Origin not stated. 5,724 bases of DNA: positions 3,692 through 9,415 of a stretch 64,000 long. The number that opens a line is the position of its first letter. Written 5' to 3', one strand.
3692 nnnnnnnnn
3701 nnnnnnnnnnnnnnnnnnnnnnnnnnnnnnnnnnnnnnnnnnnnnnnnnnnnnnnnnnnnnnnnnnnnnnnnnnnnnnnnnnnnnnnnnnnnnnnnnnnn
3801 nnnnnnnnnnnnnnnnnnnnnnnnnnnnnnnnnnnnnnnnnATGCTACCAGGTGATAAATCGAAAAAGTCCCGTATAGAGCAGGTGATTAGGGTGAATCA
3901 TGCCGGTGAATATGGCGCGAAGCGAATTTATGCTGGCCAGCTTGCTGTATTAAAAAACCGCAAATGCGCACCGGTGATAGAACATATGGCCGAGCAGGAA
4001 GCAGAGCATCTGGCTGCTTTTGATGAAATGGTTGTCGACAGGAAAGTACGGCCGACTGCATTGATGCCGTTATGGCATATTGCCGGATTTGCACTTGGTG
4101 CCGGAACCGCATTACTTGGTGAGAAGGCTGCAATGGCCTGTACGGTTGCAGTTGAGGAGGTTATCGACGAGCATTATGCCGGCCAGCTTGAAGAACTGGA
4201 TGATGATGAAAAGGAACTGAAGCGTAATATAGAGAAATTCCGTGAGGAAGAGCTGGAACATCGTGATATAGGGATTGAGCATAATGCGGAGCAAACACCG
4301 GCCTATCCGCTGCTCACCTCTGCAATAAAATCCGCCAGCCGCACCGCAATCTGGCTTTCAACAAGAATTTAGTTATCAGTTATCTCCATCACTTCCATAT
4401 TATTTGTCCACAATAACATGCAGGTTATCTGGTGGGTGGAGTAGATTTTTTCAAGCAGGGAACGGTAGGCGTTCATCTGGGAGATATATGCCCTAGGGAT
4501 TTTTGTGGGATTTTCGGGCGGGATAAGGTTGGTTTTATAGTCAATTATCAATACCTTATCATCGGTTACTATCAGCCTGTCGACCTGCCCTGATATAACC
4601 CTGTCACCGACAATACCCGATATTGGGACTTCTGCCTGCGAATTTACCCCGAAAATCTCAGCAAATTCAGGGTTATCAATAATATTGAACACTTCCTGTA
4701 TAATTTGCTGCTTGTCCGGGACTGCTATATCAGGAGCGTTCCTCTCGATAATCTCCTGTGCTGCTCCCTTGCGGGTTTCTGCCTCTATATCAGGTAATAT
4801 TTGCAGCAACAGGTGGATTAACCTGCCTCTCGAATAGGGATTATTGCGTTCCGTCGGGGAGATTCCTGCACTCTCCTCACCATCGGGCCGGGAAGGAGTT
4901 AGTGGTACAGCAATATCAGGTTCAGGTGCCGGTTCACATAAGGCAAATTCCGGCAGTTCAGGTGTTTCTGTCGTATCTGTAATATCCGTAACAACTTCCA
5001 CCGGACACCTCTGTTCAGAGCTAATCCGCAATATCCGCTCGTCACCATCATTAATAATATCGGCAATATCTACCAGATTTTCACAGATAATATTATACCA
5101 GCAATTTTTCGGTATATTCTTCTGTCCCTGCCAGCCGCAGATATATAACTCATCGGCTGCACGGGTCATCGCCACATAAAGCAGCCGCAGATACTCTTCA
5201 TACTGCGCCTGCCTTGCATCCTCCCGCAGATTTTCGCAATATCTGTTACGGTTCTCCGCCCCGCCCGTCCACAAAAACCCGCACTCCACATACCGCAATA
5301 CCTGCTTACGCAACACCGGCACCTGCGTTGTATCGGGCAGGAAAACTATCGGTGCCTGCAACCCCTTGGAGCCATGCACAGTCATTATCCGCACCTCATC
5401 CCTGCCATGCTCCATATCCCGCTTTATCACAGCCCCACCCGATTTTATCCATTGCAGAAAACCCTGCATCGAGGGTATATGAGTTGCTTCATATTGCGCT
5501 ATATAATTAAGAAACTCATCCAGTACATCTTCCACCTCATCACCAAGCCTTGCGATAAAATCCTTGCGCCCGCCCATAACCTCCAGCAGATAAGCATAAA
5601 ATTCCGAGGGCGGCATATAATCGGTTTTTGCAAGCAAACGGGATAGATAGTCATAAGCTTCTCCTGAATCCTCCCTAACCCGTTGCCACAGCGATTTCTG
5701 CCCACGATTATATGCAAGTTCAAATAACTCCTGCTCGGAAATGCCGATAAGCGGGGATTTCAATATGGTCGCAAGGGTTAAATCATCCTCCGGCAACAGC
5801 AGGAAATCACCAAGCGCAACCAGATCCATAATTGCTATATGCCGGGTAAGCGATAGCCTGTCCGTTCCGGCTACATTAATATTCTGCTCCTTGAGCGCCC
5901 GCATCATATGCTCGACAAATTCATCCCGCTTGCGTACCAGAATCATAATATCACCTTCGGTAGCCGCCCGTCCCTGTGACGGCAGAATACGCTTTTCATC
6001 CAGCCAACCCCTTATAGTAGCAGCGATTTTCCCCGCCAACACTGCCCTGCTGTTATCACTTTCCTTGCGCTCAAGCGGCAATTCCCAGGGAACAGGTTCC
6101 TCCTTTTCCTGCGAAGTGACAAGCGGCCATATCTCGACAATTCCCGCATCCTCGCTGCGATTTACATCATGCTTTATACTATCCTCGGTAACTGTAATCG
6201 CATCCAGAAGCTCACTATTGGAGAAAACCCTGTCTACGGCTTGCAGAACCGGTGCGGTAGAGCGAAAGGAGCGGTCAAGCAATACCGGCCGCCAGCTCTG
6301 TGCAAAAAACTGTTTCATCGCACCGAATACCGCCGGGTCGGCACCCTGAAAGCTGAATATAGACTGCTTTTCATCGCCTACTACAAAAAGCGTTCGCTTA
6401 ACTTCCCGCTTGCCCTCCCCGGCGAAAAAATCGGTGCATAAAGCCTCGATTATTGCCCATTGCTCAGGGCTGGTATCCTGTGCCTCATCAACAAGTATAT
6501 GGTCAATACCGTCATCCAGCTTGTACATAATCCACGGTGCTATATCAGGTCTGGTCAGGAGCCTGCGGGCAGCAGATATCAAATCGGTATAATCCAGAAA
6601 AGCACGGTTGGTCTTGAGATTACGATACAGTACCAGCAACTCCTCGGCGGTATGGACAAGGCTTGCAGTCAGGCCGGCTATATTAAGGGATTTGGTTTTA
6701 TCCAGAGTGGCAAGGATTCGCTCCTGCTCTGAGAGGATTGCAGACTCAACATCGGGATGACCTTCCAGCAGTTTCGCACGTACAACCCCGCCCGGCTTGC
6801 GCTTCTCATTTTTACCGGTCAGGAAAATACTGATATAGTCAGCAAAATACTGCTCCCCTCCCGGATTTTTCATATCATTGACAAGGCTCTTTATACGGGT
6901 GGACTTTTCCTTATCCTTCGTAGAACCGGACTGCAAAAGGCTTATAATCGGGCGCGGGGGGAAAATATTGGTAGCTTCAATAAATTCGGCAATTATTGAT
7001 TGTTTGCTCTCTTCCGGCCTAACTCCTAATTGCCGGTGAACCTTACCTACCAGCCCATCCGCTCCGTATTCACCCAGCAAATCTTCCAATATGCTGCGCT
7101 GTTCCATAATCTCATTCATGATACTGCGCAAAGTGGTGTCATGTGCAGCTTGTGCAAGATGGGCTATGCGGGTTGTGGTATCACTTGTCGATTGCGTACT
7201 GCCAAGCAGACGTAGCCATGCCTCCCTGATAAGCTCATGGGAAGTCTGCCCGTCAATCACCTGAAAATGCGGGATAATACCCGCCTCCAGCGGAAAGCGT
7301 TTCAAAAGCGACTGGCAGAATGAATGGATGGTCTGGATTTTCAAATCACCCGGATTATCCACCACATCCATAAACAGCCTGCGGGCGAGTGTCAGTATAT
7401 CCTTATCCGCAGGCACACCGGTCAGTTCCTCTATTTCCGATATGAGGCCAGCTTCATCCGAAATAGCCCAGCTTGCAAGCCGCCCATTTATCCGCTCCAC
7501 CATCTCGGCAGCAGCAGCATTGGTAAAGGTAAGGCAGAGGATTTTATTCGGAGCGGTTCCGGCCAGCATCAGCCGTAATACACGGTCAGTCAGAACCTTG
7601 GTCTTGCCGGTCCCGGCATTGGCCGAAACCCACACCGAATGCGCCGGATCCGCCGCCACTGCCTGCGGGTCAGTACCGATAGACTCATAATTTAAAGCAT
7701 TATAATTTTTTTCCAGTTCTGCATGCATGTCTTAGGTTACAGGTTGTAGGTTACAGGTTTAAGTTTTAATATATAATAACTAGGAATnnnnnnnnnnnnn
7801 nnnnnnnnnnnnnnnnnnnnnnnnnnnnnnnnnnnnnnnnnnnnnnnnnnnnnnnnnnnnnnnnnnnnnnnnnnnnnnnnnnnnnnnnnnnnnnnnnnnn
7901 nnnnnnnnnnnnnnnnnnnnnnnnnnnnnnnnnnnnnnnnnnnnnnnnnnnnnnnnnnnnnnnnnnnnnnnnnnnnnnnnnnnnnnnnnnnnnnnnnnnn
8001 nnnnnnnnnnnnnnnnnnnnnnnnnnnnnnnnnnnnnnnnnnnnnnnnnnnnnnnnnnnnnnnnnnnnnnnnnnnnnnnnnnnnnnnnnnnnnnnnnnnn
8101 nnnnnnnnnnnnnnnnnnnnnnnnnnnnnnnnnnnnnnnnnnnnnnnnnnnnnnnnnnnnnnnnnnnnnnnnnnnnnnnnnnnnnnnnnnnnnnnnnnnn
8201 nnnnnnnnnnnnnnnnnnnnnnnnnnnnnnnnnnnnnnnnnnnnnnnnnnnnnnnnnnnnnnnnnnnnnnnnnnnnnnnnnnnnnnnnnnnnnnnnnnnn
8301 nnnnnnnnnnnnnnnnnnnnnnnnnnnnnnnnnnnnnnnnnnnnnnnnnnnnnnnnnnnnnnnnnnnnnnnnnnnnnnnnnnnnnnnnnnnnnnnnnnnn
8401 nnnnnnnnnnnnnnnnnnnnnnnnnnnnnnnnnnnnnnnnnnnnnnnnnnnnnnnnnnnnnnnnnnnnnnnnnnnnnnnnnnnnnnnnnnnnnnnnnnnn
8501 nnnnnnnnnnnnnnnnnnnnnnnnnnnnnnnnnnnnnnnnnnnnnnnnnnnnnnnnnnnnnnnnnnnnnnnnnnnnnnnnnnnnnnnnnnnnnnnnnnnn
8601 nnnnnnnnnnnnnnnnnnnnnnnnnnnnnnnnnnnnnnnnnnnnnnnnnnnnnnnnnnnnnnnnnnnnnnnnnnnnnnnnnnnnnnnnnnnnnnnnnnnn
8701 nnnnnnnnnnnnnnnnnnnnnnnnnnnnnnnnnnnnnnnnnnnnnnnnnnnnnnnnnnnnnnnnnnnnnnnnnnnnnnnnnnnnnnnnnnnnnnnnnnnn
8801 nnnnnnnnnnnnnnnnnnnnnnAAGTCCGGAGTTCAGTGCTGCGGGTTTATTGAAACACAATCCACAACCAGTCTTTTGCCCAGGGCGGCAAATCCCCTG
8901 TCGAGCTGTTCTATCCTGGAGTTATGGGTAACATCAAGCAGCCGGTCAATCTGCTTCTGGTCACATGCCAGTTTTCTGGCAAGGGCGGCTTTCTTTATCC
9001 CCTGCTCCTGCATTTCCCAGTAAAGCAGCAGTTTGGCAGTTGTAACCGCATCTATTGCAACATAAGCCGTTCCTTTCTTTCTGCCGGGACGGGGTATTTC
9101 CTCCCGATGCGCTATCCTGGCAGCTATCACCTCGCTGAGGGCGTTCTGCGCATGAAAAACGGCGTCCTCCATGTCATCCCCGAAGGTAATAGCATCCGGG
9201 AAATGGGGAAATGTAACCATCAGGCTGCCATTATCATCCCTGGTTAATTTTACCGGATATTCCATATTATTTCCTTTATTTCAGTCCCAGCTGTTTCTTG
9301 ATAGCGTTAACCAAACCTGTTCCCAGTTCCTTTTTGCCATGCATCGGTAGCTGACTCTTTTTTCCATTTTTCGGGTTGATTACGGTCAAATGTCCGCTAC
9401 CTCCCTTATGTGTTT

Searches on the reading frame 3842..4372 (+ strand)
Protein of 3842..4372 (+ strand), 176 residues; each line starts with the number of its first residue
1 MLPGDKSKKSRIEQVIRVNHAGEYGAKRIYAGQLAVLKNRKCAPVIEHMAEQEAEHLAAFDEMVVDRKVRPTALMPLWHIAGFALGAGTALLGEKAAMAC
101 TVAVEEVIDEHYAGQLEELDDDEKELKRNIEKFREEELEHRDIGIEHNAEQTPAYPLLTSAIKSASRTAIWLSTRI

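Call 10: find_encoding_contigs(protein=window:3842-4372:+, flank=10000, max_places=6)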
Protein window:3842-4372:+ (176 aa): no gene with exactly this product is on record in the collection.

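Call 11: search_protein_families(library=pfam, proteins=[window:3842-4372:+])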
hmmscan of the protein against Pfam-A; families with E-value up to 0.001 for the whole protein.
window:3842-4372:+ (176 aa): 2 families
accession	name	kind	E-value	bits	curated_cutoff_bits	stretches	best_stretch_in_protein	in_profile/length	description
PF03232.19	COQ7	-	6.3e-69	231.4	23.5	1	11-173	2-169/169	Ubiquinone biosynthesis protein COQ7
PF02915.23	Rubrerythrin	-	3e-05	24.8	22.8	1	18-142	5-131/137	Rubrerythrin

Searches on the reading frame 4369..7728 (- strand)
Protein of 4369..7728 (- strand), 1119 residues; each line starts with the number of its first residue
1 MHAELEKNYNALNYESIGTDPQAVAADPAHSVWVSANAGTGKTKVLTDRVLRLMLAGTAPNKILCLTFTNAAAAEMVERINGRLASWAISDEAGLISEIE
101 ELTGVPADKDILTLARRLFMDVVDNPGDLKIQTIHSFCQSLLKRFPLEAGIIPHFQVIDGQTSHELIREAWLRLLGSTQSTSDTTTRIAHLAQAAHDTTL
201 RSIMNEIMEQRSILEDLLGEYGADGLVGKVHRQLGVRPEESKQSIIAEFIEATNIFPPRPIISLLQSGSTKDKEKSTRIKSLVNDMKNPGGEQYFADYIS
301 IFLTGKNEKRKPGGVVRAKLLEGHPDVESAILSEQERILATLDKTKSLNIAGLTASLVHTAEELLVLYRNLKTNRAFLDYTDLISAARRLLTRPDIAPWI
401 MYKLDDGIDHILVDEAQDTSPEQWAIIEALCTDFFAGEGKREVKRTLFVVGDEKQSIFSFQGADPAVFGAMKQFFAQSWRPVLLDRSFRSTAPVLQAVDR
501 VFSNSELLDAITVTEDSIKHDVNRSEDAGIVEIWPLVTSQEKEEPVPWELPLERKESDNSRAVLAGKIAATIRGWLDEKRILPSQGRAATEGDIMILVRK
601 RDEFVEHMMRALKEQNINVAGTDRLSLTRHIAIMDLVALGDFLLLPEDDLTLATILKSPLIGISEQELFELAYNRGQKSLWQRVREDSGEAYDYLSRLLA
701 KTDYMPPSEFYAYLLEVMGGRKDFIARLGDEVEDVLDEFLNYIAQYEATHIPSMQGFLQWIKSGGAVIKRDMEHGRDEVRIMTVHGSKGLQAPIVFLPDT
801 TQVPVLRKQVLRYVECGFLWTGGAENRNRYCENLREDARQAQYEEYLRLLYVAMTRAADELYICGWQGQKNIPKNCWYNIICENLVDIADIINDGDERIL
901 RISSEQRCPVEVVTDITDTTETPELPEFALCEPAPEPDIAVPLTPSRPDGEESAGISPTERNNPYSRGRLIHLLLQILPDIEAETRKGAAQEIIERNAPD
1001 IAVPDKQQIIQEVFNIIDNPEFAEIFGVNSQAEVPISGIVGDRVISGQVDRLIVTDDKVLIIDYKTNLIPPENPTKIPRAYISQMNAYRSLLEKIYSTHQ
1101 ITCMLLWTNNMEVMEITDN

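Call 11: search_protein_families(library=pfam, proteins=[window:4369-7728:-])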
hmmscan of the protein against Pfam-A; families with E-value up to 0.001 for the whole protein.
window:4369-7728:- (1119 aa): 5 families
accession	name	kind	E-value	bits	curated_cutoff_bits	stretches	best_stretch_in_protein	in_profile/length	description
PF00580.27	UvrD-helicase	-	1.2e-51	176.4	23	1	22-475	7-270/271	UvrD/REP helicase N-terminal domain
PF13361.12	UvrD_C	-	4.3e-20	72.9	25.6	1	484-864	3-346/350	UvrD-like helicase C-terminal domain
PF13245.12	AAA_19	-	2.6e-13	50.7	25.1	1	23-83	4-64/134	AAA domain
PF13538.12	UvrD_C_2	-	1.2e-11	44.8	27.4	2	841-863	28-51/52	UvrD-like helicase C-terminal domain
PF12705.13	PDDEXK_1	-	4.4e-09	37.1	22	1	958-1095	27-172/247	PD-(D/E)XK nuclease superfamily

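Call 14: find_encoding_contigs(protein=window:4369-7728:-, flank=10000, max_places=6)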
Protein window:4369-7728:- (1119 aa): no gene with exactly this product is on record in the collection.

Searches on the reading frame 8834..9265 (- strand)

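Call 23: search_protein_families(library=pfam, proteins=[window:8834-9265:-], max_evalue=0.00001)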
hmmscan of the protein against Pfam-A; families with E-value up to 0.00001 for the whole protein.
window:8834-9265:- (143 aa): 1 family
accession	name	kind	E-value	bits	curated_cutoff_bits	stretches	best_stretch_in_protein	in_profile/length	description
PF15919.11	HicB_lk_antitox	-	2.3e-07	31.4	27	1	3-61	1-59/123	HicB_like antitoxin of bacterial toxin-antitoxin system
